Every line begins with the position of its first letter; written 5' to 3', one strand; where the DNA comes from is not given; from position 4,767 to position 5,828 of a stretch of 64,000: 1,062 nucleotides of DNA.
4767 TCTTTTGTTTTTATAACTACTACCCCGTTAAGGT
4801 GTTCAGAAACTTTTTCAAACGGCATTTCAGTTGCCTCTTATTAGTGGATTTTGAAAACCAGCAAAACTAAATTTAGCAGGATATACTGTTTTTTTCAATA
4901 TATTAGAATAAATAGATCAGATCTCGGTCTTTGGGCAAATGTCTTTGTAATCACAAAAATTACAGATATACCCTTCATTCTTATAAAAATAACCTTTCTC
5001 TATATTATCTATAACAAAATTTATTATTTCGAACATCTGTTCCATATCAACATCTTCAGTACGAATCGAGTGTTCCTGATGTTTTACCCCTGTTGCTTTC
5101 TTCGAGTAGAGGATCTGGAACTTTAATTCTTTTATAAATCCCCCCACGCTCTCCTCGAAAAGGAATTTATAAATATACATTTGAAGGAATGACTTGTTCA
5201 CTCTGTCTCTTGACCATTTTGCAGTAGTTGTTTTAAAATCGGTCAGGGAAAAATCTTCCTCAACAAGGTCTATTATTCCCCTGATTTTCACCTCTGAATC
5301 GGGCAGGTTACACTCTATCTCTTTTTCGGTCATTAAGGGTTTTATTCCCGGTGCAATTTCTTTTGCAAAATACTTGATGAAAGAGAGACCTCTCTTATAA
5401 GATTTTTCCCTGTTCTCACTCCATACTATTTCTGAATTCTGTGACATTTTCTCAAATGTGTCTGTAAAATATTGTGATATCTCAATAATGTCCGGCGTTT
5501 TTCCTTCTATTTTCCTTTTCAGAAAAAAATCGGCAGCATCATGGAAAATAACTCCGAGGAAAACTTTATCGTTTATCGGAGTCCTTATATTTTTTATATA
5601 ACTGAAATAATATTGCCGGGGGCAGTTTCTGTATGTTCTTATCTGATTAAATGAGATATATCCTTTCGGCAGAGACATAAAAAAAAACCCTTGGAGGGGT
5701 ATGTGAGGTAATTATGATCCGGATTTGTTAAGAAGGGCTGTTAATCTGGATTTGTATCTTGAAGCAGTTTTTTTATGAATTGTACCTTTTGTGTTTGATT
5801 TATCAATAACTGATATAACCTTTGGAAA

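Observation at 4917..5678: Orphan Cas4-like Fe-S PD-(D/E)xK nuclease with no CRISPR-Cas context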

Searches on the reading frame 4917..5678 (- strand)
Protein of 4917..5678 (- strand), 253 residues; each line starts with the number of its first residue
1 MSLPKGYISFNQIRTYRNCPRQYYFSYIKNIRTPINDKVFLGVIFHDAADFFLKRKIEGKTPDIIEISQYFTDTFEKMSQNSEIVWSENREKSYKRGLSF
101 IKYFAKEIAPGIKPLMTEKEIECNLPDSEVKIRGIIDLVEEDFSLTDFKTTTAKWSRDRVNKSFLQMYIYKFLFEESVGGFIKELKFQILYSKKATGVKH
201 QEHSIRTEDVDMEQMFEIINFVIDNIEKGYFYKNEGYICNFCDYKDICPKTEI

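Call 3: search_protein_families(library=pfam, proteins=[window:4917-5678:-], max_evalue=1)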
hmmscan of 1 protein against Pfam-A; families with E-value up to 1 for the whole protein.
window:4917-5678:- (253 aa): 2 families
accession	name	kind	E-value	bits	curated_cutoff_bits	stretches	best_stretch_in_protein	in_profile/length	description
PF12705.13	PDDEXK_1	-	5.5e-27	95.7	22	1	8-249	2-247/247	PD-(D/E)XK nuclease superfamily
PF01930.23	Cas_Cas4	-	0.00045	20.8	22.7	1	133-248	53-158/160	Domain of unknown function DUF83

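Call 4: search_protein_families(library=ncbifam, proteins=[window:4917-5678:-], max_evalue=1)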
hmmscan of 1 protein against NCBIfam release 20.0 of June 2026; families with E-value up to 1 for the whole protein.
window:4917-5678:- (253 aa): 1 family
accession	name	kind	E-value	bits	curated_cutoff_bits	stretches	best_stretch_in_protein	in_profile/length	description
TIGR00372.1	cas4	equivalog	6e-10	39.2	65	2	118-249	54-179/180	CRISPR-associated protein Cas4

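Call 5: search_protein_families(library=padloc, proteins=[window:4917-5678:-], max_evalue=1)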
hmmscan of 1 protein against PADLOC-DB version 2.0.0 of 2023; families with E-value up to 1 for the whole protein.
window:4917-5678:- (253 aa): 14 families
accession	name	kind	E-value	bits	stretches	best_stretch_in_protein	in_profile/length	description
PDLC00943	Cas4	-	1.6e-10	39.2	2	118-249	54-179/180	CRISPR-associated protein Cas4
PDLC01447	Cas4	-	4.5e-10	38.2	1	8-250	5-159/161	"CAS-I,CAS-II,CAS-III,CAS-IV,CAS-V,CAS-VI; acquisition_associated"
PDLC01250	Cas4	-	7.8e-09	34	1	120-249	50-168/168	"CAS-I,CAS-II,CAS-III,CAS-IV,CAS-V,CAS-VI; acquisition_associated"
PDLC02083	Cas4_II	-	6.5e-08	31.2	2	122-248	65-183/186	-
PDLC02410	Aga_Cas4-like_Nuc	-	5.9e-06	24.3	1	120-251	122-253/255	Class II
PDLC01611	Cas4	-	1.9e-05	23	2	129-248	47-156/158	"CAS-I,CAS-II,CAS-III,CAS-IV,CAS-V,CAS-VI; acquisition_associated"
PDLC00059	DruK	-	2.2e-05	21.8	1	104-185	98-181/326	PD-(D/E)XK nuclease superfamily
PDLC02087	Cas4b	-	3.4e-05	22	1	116-248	60-188/189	-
PDLC00944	Cas4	-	3.8e-05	22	2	164-249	99-177/177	Cas4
PDLC02085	Cas4a2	-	8.7e-05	20.9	1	82-250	14-163/166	-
PDLC02034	Cas4d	-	0.00013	19.7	1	7-54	5-51/192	-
PDLC01773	Cas4c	-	0.034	11.5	0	126-248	80-193/229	-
PDLC02406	Aga_Cas4-like_Nuc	-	0.042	11.4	0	197-251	253-306/308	Class II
PDLC00060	DruK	-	0.063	10.6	1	121-248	132-259/347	PD-(D/E)XK nuclease superfamily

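Call 6: search_protein_families(library=phrogs, proteins=[window:4917-5678:-], max_evalue=1)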
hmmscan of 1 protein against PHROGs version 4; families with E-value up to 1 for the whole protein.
window:4917-5678:- (253 aa): 6 families
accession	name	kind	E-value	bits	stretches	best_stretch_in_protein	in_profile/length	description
phrog_69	-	DNA, RNA and nucleotide metabolism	3.1e-22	80.2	1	5-250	87-325/501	exonuclease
phrog_1218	-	DNA, RNA and nucleotide metabolism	5.7e-17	63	2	8-177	10-188/364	exonuclease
phrog_1706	-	DNA, RNA and nucleotide metabolism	2.9e-07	31.3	1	18-250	57-244/293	CRISPR/Cas system associated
phrog_298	-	DNA, RNA and nucleotide metabolism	0.0002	21.8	1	136-200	170-237/293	exonuclease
phrog_1870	-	DNA, RNA and nucleotide metabolism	0.00023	21.4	1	118-250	155-287/313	exonuclease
phrog_33176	-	unknown function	0.022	14.5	1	7-58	23-75/380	-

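Call 7: search_solved_structures(query=window:4917-5678:-, max_evalue=1, show_alignments=3)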
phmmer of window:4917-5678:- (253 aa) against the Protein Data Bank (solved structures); distinct sequences matched with E-value up to 1: 2.
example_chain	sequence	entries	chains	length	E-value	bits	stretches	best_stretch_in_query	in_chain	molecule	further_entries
7b1c_D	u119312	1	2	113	0.85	12.4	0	61-109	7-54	AAEL013433-PA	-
7b1b_D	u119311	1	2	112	0.86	12.3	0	61-109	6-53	AAEL013433-PA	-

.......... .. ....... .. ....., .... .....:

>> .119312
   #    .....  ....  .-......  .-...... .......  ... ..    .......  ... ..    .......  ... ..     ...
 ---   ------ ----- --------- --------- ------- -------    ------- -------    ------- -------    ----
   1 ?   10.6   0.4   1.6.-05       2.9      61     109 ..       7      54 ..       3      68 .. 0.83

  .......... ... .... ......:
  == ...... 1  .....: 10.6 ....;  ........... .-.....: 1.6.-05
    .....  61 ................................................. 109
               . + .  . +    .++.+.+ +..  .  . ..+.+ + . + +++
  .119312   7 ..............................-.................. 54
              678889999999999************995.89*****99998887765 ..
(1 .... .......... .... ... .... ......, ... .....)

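Call 8: find_homologous_proteins(query=window:4917-5678:-, max_evalue=0.001)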
Query window:4917-5678:- (253 aa): 138 proteins with E <= 0.001 among 384 candidates; the best 120 are listed.
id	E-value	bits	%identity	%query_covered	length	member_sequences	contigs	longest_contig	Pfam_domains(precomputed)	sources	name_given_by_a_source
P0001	5.9e-153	526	89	100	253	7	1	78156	PF12705.14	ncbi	ncbi:MAG: PD-(D/E)XK nuclease family protein [Acidobacteriota bacterium]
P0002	2.1e-143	494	83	100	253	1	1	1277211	PF12705.14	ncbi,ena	-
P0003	1.7e-137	475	79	100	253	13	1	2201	PF12705.14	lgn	-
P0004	3.0e-137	474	78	100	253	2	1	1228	PF12705.14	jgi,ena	-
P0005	3.5e-132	458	77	100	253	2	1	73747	PF12705.14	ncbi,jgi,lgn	-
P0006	6.2e-130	450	75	100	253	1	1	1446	PF12705.14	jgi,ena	-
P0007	1.1e-129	449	75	99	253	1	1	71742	PF12705.14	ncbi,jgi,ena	-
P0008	2.3e-128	445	74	100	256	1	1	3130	PF12705.14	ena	-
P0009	9.3e-121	420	83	87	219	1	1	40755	PF12705.14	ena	-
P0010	8.2e-120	417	69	100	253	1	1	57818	PF12705.14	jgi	-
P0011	2.6e-117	409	69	99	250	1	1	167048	PF12705.14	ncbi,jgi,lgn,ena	-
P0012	2.8e-117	409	69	99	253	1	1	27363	PF12705.14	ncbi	-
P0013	2.0e-112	393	78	87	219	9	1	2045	PF12705.14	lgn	-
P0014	2.4e-109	383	64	100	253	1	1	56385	PF12705.14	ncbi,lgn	ncbi:MAG: PD-(D/E)XK nuclease family protein [Acidobacteriota bacterium]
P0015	1.3e-107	377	64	100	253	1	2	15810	PF12705.14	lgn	-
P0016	9.4e-93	328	55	99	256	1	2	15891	PF12705.14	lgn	-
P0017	5.1e-91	323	54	99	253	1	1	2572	PF12705.14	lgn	-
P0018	2.2e-90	321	54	100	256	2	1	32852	PF01930.24,PF12705.14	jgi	-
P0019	4.0e-90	320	53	99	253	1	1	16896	PF12705.14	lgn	-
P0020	1.1e-88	315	53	99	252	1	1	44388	PF12705.14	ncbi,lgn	-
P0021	1.6e-88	315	54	99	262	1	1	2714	PF12705.14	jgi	-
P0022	1.9e-87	311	54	98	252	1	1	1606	PF12705.14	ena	-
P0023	2.0e-87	311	51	98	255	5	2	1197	PF12705.14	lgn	-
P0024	2.3e-87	311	54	98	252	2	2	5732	PF12705.14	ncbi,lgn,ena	-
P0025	2.4e-87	311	53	98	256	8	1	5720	PF12705.14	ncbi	-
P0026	2.5e-87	311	54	98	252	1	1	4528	PF12705.14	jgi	jgi:putative RecB family exonuclease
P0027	1.0e-86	309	50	98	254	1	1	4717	PF12705.14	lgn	-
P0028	2.2e-86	308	54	98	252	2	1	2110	PF12705.14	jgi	jgi:RecB family exonuclease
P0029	4.1e-86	307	54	98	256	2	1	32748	PF01930.24,PF12705.14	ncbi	-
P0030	4.4e-86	307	52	98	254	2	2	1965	PF12705.14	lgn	-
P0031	1.2e-85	305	51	98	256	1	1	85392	PF12705.14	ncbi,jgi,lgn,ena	-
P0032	1.3e-85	305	51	98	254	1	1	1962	PF12705.14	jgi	jgi:DNA helicase II / ATP-dependent DNA helicase PcrA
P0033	1.7e-85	305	51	98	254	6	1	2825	PF12705.14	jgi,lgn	jgi:DNA helicase-2/ATP-dependent DNA helicase PcrA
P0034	2.3e-85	304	50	98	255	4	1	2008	PF12705.14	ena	-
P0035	3.0e-85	304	51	98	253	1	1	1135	PF12705.14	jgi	jgi:hypothetical protein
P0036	3.1e-85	304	50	99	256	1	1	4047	PF01930.24,PF12705.14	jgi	jgi:hypothetical protein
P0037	3.8e-85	303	51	98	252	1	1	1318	PF12705.14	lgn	-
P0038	4.5e-85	303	53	99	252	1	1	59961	PF12705.14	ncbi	-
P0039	5.2e-85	303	52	98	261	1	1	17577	PF12705.14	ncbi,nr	ncbi:MAG: PD-(D/E)XK nuclease family protein [bacterium]|nr:PD-(D/E)XK nuclease family protein [bact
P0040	7.9e-85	302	52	98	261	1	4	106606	PF12705.14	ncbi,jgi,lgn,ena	-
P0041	1.3e-84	302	50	99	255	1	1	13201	PF12705.14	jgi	jgi:DNA helicase-2/ATP-dependent DNA helicase PcrA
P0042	1.6e-84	301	51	98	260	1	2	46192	PF12705.14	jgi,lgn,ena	-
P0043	1.6e-84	301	51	100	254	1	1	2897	PF12705.14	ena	-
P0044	3.1e-84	300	51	99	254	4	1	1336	PF12705.14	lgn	-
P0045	3.5e-84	300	50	99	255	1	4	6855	PF12705.14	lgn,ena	-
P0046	3.7e-84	300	50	99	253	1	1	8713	PF12705.14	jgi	jgi:DNA helicase-2/ATP-dependent DNA helicase PcrA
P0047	3.9e-84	300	50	99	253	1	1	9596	PF12705.14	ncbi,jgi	jgi:DNA helicase II / ATP-dependent DNA helicase PcrA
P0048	4.4e-84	300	49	99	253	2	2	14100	PF12705.14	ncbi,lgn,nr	ncbi:MAG: putative RecB family exonuclease [Acidobacteriota bacterium]|nr:putative RecB family exonu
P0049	7.0e-84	299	49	99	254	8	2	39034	PF12705.14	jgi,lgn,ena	jgi:DNA helicase-2/ATP-dependent DNA helicase PcrA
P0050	7.5e-84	299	49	98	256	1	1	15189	PF12705.14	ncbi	-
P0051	7.5e-84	299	50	98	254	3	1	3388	PF12705.14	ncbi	-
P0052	7.7e-84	299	49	98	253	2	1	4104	PF12705.14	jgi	jgi:DNA helicase-2/ATP-dependent DNA helicase PcrA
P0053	7.9e-84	299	51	98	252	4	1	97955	PF01930.24,PF12705.14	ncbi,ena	-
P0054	9.3e-84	299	50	99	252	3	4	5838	PF09810.16,PF12705.14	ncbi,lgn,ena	-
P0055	9.9e-84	299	49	98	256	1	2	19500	PF12705.14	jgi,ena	-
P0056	1.1e-83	299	50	99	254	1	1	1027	PF12705.14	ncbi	-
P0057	1.6e-83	298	50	99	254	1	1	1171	PF12705.14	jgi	jgi:DNA helicase-2/ATP-dependent DNA helicase PcrA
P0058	1.7e-83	298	49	98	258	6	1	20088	PF12705.14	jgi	jgi:DNA helicase-2/ATP-dependent DNA helicase PcrA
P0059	2.1e-83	298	50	98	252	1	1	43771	PF01930.24,PF12705.14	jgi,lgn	jgi:CRISPR/Cas system-associated exonuclease Cas4 (RecB family)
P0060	4.0e-83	297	48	98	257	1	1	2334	PF12705.14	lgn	-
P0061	8.4e-83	296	49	99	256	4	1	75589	PF12705.14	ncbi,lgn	ncbi:MAG: PD-(D/E)XK nuclease family protein [Candidatus Aminicenantes bacterium]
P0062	8.8e-83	296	50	98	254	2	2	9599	PF12705.14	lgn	-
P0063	1.0e-82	295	51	98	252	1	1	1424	PF12705.14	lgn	-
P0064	1.0e-82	295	50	98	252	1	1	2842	PF12705.14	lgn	-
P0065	1.1e-82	295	53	98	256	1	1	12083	PF12705.14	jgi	jgi:hypothetical protein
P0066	1.2e-82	295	50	99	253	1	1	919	PF12705.14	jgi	jgi:RecB family exonuclease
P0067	1.2e-82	295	51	99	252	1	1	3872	PF12705.14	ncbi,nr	ncbi:MAG: PD-(D/E)XK nuclease family protein [bacterium]|nr:PD-(D/E)XK nuclease family protein [bact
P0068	1.3e-82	295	49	98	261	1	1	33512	PF09810.16,PF12705.14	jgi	jgi:CRISPR/Cas system-associated exonuclease Cas4 (RecB family)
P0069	1.8e-82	295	50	99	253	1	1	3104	PF12705.14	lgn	-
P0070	2.0e-82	295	51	98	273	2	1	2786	PF01930.24,PF12705.14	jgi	-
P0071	2.1e-82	294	50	99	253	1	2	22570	PF12705.14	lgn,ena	-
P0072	2.3e-82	294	48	99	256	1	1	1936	PF09810.16,PF12705.14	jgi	jgi:CRISPR/Cas system-associated exonuclease Cas4 (RecB family)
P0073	2.6e-82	294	52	98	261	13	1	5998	PF12705.14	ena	-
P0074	3.1e-82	294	49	98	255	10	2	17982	PF12705.14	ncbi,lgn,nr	ncbi:MAG: hypothetical protein GTO45_09585 [Candidatus Aminicenantes bacterium]|nr:hypothetical prot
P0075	3.4e-82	294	50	98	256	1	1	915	PF12705.14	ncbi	-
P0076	3.6e-82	294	48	98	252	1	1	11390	PF09810.16,PF12705.14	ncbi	-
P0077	5.6e-82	293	50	98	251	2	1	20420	PF12705.14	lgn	-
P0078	7.3e-82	293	48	100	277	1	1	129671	PF12705.14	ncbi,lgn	ncbi:MAG: RecB family exonuclease [Candidatus Omnitrophota bacterium]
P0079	7.6e-82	293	50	98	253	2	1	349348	PF12705.14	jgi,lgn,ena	-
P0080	9.1e-82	292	54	98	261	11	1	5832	PF12705.14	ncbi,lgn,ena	-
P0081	9.1e-82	292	50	98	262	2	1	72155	PF12705.14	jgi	jgi:CRISPR/Cas system-associated exonuclease Cas4 (RecB family)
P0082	1.4e-81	292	48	98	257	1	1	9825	PF12705.14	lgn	-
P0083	1.4e-81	292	49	98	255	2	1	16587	PF12705.14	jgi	jgi:putative RecB family exonuclease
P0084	1.7e-81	292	50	99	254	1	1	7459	PF12705.14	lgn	-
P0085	2.8e-81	291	52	99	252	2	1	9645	PF12705.14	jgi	-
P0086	2.8e-81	291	48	99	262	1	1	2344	PF09810.16,PF12705.14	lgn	-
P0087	3.5e-81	290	51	92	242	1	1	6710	PF12705.14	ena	-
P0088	6.0e-81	290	49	99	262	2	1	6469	PF12705.14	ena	-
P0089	6.8e-81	290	49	98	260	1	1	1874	PF12705.14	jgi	-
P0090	7.9e-81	289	48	99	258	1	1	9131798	PF09810.16,PF12705.14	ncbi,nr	ncbi:MAG: PD-(D/E)XK nuclease family protein [Candidatus Aminicenantes bacterium]|nr:MAG: PD-(D/E)XK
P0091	9.0e-81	289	50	99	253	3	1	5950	PF12705.14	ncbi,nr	ncbi:MAG TPA: PD-(D/E)XK nuclease family protein [Candidatus Deferrimicrobium sp.]|nr:PD-(D/E)XK nuc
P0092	1.4e-80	289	49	100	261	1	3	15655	PF12705.14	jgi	jgi:hypothetical protein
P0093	1.5e-80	288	48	98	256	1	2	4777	PF12705.14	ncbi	-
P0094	1.8e-80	288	47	99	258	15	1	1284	PF12705.14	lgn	-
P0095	1.8e-80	288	48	99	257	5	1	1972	PF12705.14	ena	-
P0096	1.9e-80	288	48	99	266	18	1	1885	PF12705.14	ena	-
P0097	1.9e-80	288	50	100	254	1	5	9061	PF12705.14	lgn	-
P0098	2.2e-80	288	48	98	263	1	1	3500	PF12705.14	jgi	jgi:putative RecB family exonuclease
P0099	2.5e-80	288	48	98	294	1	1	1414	PF12705.14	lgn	-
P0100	2.6e-80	288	48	98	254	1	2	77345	PF12705.14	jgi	-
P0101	3.6e-80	287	50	98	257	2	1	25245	PF12705.14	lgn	-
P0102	7.6e-80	286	48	100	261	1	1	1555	PF12705.14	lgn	-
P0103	1.3e-79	285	51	98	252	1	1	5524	PF12705.14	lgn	-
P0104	1.7e-79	285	49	99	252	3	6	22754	PF12705.14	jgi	jgi:DNA helicase-2/ATP-dependent DNA helicase PcrA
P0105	2.2e-79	285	46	98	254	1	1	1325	PF12705.14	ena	-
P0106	3.1e-79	284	49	100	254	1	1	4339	PF12705.14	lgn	-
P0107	9.8e-79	282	49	99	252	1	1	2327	PF12705.14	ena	-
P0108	1.3e-78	282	48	99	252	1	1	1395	PF12705.14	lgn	-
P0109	6.1e-78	280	48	98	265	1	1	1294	PF12705.14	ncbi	-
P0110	7.7e-78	280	46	99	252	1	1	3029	PF12705.14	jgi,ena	-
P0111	8.7e-78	279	48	100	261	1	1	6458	PF12705.14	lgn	-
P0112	1.9e-77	278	48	98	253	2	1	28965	PF12705.14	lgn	-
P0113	2.8e-77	278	49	98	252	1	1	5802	PF12705.14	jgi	jgi:predicted RecB family nuclease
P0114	2.9e-77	278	49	100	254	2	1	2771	PF12705.14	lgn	-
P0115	1.4e-75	272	46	98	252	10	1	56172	PF01930.24,PF12705.14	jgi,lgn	jgi:RecB family exonuclease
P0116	1.4e-74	269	46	98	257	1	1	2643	PF12705.14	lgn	-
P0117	3.4e-74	268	47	100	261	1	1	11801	PF24640.2,PF12705.14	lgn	-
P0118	5.2e-74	267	47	99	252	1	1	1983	PF12705.14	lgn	-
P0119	8.3e-68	247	44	98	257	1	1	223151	PF12705.14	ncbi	-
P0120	6.3e-67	244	44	98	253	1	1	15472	PF12705.14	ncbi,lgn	-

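Call 14: find_encoding_contigs(protein=P0001, flank=6000, max_places=2)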
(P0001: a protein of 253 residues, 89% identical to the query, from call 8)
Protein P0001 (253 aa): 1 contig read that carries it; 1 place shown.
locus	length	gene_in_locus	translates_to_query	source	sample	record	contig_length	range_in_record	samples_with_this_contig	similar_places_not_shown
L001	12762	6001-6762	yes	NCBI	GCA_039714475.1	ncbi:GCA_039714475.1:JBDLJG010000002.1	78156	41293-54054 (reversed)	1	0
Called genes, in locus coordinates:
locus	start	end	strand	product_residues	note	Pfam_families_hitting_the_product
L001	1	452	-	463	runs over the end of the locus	PF01336:tRNA_anti-codon, PF00152:tRNA-synt_2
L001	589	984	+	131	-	PF03625:DUF302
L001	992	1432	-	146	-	-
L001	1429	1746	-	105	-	-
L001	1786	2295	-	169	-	PF04542:Sigma70_r2, PF08281:Sigma70_r4_2, PF04545:Sigma70_r4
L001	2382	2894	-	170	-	PF19335:HMBD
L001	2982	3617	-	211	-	PF03483:B3_4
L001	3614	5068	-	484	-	PF01743:PolyA_pol, PF12627:PolyA_pol_RNAbd (faint), PF01966:HD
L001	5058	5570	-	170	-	-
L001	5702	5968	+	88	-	PF01649:Ribosomal_S20p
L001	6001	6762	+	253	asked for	PF12705:PDDEXK_1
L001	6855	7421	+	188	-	PF00908:dTDP_sugar_isom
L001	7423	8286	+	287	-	PF01370:Epimerase, PF02719:Polysacc_synt_2, PF04321:RmlD_sub_bind, PF16363:GDP_Man_Dehyd, PF07993:NAD_binding_4 (weak)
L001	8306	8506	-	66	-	-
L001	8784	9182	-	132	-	-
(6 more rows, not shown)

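Call 15: find_encoding_contigs(protein=P0002, flank=6000, max_places=2)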
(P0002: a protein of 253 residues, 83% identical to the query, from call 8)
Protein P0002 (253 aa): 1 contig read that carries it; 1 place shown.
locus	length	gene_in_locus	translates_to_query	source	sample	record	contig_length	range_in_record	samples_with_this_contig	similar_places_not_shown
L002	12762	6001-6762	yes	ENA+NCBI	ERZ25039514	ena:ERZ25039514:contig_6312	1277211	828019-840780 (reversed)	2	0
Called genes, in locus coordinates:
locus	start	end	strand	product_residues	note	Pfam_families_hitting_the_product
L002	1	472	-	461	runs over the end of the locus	PF01336:tRNA_anti-codon, PF00152:tRNA-synt_2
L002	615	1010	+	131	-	PF03625:DUF302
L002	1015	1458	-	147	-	-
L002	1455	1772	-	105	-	-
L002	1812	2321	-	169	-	PF04542:Sigma70_r2, PF08281:Sigma70_r4_2, PF04545:Sigma70_r4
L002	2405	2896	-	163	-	PF19335:HMBD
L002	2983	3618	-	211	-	PF03483:B3_4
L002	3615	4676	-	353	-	PF12627:PolyA_pol_RNAbd (faint), PF01966:HD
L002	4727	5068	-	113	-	PF01743:PolyA_pol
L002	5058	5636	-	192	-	-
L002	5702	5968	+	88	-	PF01649:Ribosomal_S20p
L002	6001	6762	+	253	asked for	PF12705:PDDEXK_1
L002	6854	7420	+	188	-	PF00908:dTDP_sugar_isom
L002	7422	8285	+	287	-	PF01370:Epimerase, PF02719:Polysacc_synt_2, PF04321:RmlD_sub_bind, PF16363:GDP_Man_Dehyd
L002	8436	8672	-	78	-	-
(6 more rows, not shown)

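Call 16: find_encoding_contigs(protein=P0011, flank=5000, max_places=1)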
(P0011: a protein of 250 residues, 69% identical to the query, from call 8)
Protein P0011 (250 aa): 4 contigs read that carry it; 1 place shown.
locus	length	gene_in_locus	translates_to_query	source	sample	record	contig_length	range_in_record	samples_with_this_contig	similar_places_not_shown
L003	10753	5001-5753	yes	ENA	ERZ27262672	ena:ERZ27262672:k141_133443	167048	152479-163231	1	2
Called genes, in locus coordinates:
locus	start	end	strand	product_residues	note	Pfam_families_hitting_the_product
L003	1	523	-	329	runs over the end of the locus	PF02826:2-Hacid_dh_C (weak), PF03446:NAD_binding_2, PF03807:F420_oxidored (weak), PF07991:KARI_N, PF01450:KARI_C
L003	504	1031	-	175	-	PF01842:ACT, PF22629:ACT_AHAS_ss, PF13710:ACT_5, PF10369:ALS_ss_C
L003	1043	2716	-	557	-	PF02776:TPP_enzyme_N, PF00205:TPP_enzyme_M, PF02775:TPP_enzyme_C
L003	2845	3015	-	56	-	-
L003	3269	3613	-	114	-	-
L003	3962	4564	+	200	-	PF07087:DUF1353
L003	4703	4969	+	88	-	PF01649:Ribosomal_S20p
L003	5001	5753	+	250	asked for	PF12705:PDDEXK_1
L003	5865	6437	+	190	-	PF00908:dTDP_sugar_isom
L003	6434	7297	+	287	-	PF01370:Epimerase, PF04321:RmlD_sub_bind, PF02719:Polysacc_synt_2, PF16363:GDP_Man_Dehyd, PF07993:NAD_binding_4 (weak)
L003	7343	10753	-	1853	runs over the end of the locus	PF21142:A2M_bMG2 (weak), PF11974:bMG3, PF01835:MG2, PF17972:bMG5, PF17962:bMG6, PF07703:A2M_BRD, PF00207:A2M, PF17973:bMG10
